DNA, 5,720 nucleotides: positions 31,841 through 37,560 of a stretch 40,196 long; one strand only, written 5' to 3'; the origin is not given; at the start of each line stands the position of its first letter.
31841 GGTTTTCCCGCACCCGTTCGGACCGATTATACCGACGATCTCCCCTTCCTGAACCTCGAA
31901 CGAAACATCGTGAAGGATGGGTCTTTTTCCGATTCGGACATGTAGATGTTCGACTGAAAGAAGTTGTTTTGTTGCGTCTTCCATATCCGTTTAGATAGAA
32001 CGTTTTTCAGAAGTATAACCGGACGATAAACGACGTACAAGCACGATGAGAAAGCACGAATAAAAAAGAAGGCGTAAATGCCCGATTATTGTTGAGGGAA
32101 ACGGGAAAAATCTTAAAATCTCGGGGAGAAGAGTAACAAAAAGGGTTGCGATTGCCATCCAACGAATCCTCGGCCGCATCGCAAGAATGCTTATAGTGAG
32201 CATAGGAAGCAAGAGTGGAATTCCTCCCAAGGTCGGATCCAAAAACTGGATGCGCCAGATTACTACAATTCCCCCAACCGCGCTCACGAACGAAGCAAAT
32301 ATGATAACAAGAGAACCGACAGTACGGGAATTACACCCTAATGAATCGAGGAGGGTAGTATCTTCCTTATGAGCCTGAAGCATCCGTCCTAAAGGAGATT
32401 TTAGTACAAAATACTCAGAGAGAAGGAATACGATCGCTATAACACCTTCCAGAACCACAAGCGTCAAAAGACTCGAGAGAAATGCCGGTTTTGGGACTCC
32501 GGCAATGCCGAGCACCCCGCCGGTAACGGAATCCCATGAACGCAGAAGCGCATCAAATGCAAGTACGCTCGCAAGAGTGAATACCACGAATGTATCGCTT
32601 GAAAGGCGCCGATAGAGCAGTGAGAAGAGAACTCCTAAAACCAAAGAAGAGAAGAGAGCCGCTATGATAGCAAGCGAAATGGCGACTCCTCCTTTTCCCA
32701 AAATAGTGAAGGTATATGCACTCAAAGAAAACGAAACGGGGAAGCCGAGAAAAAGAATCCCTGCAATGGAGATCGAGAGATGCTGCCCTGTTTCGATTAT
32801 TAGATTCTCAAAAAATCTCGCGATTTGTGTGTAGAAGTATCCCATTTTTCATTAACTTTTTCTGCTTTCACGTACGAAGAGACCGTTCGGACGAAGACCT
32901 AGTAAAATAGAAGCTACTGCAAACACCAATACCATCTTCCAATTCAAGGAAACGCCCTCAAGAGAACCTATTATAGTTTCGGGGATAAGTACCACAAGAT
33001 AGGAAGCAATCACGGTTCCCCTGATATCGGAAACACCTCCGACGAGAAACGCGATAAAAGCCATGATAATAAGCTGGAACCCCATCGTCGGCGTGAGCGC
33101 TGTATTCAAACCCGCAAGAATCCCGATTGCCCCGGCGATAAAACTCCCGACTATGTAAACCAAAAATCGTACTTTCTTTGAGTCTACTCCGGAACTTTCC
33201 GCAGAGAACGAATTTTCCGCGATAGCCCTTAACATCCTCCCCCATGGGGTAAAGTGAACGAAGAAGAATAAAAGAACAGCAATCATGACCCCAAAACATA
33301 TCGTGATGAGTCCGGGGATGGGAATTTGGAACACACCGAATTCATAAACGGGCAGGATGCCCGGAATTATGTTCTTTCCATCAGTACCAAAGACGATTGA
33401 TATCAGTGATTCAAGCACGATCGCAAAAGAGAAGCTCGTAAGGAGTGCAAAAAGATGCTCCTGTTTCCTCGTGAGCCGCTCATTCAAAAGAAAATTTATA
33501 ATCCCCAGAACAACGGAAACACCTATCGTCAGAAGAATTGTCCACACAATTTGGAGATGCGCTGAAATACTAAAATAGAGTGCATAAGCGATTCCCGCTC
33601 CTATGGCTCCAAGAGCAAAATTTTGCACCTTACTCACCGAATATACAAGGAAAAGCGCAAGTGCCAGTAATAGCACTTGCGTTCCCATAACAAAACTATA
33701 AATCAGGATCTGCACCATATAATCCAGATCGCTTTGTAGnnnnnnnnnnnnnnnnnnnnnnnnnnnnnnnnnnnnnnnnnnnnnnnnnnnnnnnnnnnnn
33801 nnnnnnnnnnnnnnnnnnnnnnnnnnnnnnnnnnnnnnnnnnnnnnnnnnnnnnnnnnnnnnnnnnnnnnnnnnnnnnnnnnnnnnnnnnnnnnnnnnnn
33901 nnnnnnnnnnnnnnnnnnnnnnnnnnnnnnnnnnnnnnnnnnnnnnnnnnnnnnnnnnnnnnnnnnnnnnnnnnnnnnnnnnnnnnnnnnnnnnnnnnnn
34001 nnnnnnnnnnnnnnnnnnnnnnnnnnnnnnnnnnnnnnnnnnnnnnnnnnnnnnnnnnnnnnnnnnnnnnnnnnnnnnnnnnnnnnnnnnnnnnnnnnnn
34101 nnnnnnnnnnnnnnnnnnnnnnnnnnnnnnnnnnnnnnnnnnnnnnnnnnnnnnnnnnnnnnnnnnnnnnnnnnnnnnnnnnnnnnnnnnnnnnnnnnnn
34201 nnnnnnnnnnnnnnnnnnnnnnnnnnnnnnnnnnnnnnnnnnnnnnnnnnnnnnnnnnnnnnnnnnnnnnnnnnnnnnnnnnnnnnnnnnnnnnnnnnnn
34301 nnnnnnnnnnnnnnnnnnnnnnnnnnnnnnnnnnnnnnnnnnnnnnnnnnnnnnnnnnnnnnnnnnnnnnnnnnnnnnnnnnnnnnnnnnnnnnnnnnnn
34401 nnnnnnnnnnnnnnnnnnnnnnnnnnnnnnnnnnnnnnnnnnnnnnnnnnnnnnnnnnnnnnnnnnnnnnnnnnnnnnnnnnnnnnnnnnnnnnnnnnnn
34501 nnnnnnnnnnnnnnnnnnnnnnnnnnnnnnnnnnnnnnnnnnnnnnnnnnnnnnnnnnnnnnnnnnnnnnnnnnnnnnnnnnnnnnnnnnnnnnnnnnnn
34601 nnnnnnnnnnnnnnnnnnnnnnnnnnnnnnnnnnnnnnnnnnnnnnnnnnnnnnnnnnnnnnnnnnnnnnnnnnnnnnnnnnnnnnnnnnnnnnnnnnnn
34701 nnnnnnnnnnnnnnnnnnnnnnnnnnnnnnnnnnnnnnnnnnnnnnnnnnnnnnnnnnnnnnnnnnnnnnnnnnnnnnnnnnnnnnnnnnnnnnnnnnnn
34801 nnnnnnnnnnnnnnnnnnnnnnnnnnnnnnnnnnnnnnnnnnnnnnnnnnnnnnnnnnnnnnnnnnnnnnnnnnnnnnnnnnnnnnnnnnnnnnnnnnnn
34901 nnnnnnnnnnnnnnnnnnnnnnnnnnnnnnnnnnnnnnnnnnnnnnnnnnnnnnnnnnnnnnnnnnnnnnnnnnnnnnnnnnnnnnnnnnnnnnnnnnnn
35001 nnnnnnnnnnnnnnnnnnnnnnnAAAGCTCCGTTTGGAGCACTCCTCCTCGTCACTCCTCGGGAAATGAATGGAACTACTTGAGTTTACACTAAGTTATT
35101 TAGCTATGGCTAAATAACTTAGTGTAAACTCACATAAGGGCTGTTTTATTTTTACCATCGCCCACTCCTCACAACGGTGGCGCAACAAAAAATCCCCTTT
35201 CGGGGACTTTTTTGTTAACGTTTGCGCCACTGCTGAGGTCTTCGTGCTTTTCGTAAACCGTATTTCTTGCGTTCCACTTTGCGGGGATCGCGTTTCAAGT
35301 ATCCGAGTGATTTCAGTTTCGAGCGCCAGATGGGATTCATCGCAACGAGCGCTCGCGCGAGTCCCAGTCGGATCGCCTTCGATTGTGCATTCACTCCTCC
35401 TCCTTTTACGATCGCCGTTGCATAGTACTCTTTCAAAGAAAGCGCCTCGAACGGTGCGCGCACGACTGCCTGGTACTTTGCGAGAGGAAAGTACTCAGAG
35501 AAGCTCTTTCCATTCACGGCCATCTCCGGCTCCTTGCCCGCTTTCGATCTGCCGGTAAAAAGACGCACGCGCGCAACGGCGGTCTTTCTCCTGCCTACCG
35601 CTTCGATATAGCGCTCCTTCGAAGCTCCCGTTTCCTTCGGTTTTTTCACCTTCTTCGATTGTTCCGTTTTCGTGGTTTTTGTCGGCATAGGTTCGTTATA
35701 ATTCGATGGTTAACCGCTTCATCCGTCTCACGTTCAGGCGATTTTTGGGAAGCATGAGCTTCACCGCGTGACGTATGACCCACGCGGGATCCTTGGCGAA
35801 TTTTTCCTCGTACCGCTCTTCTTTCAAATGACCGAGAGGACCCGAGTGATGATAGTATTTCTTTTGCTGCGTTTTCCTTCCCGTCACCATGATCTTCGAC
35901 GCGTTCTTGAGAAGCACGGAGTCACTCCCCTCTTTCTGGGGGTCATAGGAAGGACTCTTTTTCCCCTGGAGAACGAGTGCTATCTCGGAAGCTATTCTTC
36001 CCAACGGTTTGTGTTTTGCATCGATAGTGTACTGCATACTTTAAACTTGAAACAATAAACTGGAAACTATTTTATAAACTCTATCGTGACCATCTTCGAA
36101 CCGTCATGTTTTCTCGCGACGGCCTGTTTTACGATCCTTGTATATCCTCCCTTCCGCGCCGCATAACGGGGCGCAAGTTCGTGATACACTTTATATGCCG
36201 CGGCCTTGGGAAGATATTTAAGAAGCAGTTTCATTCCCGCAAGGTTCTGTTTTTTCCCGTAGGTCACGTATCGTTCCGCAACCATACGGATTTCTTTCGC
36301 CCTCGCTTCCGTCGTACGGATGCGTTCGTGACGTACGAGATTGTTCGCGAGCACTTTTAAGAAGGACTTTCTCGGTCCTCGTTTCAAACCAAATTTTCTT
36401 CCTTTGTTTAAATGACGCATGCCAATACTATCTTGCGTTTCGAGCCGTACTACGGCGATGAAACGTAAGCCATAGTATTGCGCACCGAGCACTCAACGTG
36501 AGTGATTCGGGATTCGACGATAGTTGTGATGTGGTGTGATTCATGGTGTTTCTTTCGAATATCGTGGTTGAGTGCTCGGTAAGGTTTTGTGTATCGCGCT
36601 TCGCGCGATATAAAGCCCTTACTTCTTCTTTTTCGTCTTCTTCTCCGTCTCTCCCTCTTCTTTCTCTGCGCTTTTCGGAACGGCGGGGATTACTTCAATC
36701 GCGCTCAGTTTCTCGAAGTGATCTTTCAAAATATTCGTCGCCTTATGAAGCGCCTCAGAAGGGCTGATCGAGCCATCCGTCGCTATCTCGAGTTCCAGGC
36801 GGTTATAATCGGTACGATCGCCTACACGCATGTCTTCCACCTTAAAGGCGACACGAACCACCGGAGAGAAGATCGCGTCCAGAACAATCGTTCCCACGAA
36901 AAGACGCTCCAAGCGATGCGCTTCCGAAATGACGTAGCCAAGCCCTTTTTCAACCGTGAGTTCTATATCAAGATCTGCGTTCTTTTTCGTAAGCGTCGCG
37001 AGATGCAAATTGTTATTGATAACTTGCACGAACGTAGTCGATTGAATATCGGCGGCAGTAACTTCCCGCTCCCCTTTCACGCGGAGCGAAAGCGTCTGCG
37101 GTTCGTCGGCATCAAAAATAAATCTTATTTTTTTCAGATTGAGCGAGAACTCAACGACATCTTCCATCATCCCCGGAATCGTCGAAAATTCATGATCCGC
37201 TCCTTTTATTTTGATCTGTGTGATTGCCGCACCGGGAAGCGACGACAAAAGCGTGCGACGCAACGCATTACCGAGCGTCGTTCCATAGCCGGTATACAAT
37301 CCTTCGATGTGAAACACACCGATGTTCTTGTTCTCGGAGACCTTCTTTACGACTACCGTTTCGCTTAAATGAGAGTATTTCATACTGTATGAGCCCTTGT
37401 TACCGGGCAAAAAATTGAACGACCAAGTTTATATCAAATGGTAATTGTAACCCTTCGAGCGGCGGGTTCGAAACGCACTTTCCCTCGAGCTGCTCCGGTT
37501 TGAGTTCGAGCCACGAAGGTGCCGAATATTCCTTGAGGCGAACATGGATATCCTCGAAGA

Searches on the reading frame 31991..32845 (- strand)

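Call 55: search_protein_families(library=pfam, proteins=[window:31991-32845:-], max_evalue=0.001)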
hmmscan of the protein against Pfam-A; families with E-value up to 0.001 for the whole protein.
window:31991-32845:- (284 aa): 1 family
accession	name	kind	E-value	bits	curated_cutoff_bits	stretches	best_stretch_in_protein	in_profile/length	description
PF02653.21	BPD_transp_2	-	8.3e-16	58.4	26.8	1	20-260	18-259/269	Branched-chain amino acid transport system / permease component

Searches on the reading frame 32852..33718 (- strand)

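Call 55: search_protein_families(library=pfam, proteins=[window:32852-33718:-], max_evalue=0.001)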
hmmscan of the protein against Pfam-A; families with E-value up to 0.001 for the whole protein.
window:32852-33718:- (288 aa): 1 family
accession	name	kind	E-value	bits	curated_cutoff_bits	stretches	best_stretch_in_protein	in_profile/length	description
PF02653.21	BPD_transp_2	-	6.5e-27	94.8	26.8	1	5-268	2-264/269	Branched-chain amino acid transport system / permease component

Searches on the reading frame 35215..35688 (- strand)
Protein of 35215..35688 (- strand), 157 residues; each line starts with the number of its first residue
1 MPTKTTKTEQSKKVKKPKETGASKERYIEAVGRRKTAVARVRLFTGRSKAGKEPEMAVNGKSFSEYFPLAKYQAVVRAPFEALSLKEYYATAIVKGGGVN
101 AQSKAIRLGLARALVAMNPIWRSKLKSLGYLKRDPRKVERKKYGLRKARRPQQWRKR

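Call 56: search_protein_families(library=pfam, proteins=[window:35215-35688:-], max_evalue=0.001)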
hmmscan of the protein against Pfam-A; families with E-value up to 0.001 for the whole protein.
window:35215-35688:- (157 aa): 1 family
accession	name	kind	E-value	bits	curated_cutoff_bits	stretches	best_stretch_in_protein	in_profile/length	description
PF00380.25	Ribosomal_S9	-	4.5e-35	121.2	22.5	1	32-157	1-121/121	Ribosomal protein S9/S16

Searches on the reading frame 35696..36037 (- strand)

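Call 56: search_protein_families(library=pfam, proteins=[window:35696-36037:-], max_evalue=0.001)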
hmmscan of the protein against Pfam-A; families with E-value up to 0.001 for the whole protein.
window:35696-36037:- (113 aa): 1 family
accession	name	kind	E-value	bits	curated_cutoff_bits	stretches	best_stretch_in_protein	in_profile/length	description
PF00572.24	Ribosomal_L13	-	1.3e-33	116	23.8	1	3-111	4-112/119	Ribosomal protein L13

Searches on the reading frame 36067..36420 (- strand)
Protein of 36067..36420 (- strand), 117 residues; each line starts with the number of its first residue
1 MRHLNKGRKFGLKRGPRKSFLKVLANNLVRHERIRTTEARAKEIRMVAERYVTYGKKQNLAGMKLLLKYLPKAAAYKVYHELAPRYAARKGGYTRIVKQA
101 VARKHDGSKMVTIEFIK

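Call 56: search_protein_families(library=pfam, proteins=[window:36067-36420:-], max_evalue=0.001)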
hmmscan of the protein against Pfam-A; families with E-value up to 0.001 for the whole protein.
window:36067-36420:- (117 aa): 1 family
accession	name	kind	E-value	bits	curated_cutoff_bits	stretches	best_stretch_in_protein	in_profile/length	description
PF01196.24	Ribosomal_L17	-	9.6e-27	94.2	27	1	21-116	2-97/97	Ribosomal protein L17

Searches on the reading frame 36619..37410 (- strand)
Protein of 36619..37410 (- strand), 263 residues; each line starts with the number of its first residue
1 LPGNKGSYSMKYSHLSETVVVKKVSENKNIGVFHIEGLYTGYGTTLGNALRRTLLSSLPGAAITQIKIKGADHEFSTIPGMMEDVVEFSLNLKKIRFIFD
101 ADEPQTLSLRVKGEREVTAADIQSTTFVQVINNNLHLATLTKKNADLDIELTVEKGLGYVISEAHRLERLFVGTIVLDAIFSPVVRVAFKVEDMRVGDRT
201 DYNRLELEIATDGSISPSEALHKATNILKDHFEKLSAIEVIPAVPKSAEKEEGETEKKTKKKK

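Call 56: search_protein_families(library=pfam, proteins=[window:36619-37410:-], max_evalue=0.001)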
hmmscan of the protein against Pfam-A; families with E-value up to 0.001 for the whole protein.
window:36619-37410:- (263 aa): 3 families
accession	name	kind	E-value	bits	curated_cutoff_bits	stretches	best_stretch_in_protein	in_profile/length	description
PF01000.31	RNA_pol_A_bac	-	1.3e-28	100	33.9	1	66-182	1-119/119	RNA polymerase Rpb3/RpoA insert domain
PF01193.29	RNA_pol_L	-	3.8e-22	78.2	24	1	40-232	5-74/74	RNA polymerase Rpb3/Rpb11 dimerisation domain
PF13656.11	RNA_pol_L_2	-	2.9e-05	24.1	27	0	203-236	40-73/75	RNA polymerase Rpb3/Rpb11 dimerisation domain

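Call 84: find_homologous_proteins(query=window:36619-37410:-, max_evalue=1e-40)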
Query window:36619-37410:- (263 aa): 7889 proteins with E <= 1e-40 among 8000 candidates; the best 120 are listed.
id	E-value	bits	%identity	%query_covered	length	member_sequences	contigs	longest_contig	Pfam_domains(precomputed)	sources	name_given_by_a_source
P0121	2.8e-157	539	100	97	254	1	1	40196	PF01000.32,PF01193.30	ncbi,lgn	-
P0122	2.7e-138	477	90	93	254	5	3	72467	PF01000.32,PF01193.30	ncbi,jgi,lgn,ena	-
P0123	5.8e-130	450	85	90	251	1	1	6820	PF01000.32,PF01193.30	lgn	-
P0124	2.7e-128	444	85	88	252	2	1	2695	PF01000.32,PF01193.30,PF13656.12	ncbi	-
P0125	7.3e-127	440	83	89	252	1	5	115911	PF01000.32,PF01193.30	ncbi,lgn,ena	-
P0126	4.2e-124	431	82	89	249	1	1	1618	PF01000.32,PF01193.30,PF13656.12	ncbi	-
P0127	1.5e-121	422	81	89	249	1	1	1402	PF01000.32,PF01193.30,PF13656.12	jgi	-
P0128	2.8e-121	421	80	91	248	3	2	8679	PF01000.32,PF01193.30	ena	-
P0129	1.2e-120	419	82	89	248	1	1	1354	PF01000.32,PF01193.30,PF13656.12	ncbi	-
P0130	3.2e-120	418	82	89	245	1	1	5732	PF01000.32,PF01193.30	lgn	-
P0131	6.3e-120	417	80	89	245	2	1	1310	PF01000.32,PF01193.30,PF13656.12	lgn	-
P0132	9.8e-119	413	80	89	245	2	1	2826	PF01000.32,PF01193.30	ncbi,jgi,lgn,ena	ncbi:MAG: DNA-directed RNA polymerase subunit alpha [Minisyncoccia bacterium]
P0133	1.1e-118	413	81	88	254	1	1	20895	PF01000.32,PF01193.30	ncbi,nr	ncbi:DNA-directed RNA polymerase subunit alpha [Candidatus Jorgensenbacteria bacterium]|nr:DNA-direc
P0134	2.8e-118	412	77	95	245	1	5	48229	PF01000.32,PF01193.30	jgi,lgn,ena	jgi:DNA-directed RNA polymerase subunit alpha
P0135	3.1e-118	411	78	92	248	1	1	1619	PF01000.32,PF01193.30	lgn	-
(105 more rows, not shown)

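Call 85: find_encoding_contigs(protein=P0125, flank=10000, max_places=5)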
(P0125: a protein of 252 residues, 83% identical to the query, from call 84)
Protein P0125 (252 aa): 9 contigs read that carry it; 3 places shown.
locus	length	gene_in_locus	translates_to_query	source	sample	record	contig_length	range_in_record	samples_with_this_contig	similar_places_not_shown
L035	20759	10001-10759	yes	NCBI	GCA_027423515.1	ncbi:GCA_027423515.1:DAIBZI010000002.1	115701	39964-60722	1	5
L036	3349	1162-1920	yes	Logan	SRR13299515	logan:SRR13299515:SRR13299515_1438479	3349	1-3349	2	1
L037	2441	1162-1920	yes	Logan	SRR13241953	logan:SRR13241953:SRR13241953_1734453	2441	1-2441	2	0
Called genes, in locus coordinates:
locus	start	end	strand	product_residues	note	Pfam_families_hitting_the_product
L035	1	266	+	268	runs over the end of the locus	PF09851:SHOCT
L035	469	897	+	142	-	PF07884:VKOR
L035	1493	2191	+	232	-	-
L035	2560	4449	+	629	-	PF01411:tRNA-synt_2c, PF07973:tRNA_SAD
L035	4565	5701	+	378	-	-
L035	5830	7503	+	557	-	-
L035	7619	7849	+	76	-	PF01176:eIF-1a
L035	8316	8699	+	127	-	PF00416:Ribosomal_S13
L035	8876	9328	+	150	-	PF00411:Ribosomal_S11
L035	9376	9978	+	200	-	PF00163:Ribosomal_S4, PF01479:S4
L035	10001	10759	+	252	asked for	PF01193:RNA_pol_L, PF01000:RNA_pol_A_bac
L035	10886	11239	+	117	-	PF01196:Ribosomal_L17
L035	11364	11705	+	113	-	PF00572:Ribosomal_L13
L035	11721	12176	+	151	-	PF00380:Ribosomal_S9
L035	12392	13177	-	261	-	PF04402:SIMPL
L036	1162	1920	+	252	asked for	PF01193:RNA_pol_L, PF01000:RNA_pol_A_bac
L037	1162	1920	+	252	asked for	PF01193:RNA_pol_L, PF01000:RNA_pol_A_bac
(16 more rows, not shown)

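Call 86: find_encoding_contigs(protein=P0122, flank=10000, max_places=3)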
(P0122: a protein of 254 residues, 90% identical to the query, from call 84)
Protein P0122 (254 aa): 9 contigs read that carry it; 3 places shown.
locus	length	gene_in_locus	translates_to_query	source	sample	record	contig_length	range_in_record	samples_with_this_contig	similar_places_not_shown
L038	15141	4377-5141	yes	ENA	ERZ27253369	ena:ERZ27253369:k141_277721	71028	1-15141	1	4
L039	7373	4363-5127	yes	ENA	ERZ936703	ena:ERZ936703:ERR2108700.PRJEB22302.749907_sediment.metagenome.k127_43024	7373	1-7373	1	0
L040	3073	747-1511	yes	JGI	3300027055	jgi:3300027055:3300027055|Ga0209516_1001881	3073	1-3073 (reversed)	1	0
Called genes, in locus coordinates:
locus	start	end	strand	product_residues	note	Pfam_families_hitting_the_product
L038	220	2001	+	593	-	-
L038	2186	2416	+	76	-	PF01176:eIF-1a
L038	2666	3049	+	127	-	PF00416:Ribosomal_S13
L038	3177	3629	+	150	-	PF00411:Ribosomal_S11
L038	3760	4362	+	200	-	PF00163:Ribosomal_S4, PF01479:S4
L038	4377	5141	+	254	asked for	PF01193:RNA_pol_L, PF01000:RNA_pol_A_bac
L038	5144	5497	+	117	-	PF01196:Ribosomal_L17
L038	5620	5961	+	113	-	PF00572:Ribosomal_L13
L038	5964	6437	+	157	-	PF00380:Ribosomal_S9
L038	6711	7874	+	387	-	PF13433:Peripla_BP_5, PF13458:Peripla_BP_6, PF01094:ANF_receptor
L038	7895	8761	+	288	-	PF02653:BPD_transp_2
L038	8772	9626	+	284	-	PF02653:BPD_transp_2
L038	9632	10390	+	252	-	PF09818:ABC_ATPase (faint), PF00005:ABC_tran, PF13476:AAA_23 (weak), PF02463:SMC_N (weak), PF13175:AAA_15 (faint), PF13304:AAA_21 (faint)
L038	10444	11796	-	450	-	PF16755:Beta-prop_NUP159_NUP214 (faint)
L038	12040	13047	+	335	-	PF06723:MreB_Mbl, PF00022:Actin (faint), PF00012:HSP70, PF14450:FtsA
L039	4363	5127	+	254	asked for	PF01193:RNA_pol_L, PF01000:RNA_pol_A_bac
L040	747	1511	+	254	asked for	PF01193:RNA_pol_L, PF01000:RNA_pol_A_bac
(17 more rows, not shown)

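Call 87: find_encoding_contigs(protein=P0123, flank=10000, max_places=3)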
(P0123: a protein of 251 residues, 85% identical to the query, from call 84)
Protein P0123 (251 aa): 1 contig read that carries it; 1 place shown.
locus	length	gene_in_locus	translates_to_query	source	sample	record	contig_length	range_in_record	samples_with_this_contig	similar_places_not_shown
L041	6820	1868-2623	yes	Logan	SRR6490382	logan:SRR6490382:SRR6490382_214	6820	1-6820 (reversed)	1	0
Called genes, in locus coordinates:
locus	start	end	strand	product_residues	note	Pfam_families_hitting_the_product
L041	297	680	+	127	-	PF00416:Ribosomal_S13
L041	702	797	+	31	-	-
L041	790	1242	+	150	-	PF00411:Ribosomal_S11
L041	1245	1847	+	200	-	PF00163:Ribosomal_S4, PF01479:S4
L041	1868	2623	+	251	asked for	PF01193:RNA_pol_L, PF01000:RNA_pol_A_bac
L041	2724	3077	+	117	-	PF01196:Ribosomal_L17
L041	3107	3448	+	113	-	PF00572:Ribosomal_L13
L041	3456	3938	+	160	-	PF00380:Ribosomal_S9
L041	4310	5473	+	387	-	PF13433:Peripla_BP_5, PF13458:Peripla_BP_6, PF01094:ANF_receptor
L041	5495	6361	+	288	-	PF02653:BPD_transp_2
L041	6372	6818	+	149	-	?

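Call 88: find_encoding_contigs(protein=P0124, flank=10000, max_places=3)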
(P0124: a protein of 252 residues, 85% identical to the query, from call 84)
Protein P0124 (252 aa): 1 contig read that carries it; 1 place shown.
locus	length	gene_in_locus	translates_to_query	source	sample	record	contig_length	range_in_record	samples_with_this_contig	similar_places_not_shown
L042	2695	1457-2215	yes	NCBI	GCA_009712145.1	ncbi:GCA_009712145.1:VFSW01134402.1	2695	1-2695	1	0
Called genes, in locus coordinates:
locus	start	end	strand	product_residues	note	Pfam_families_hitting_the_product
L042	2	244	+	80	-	?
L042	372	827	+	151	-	PF00411:Ribosomal_S11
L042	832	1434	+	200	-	PF00163:Ribosomal_S4, PF01479:S4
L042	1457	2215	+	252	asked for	PF01193:RNA_pol_L, PF13656:RNA_pol_L_2 (faint), PF01000:RNA_pol_A_bac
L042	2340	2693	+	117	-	PF01196:Ribosomal_L17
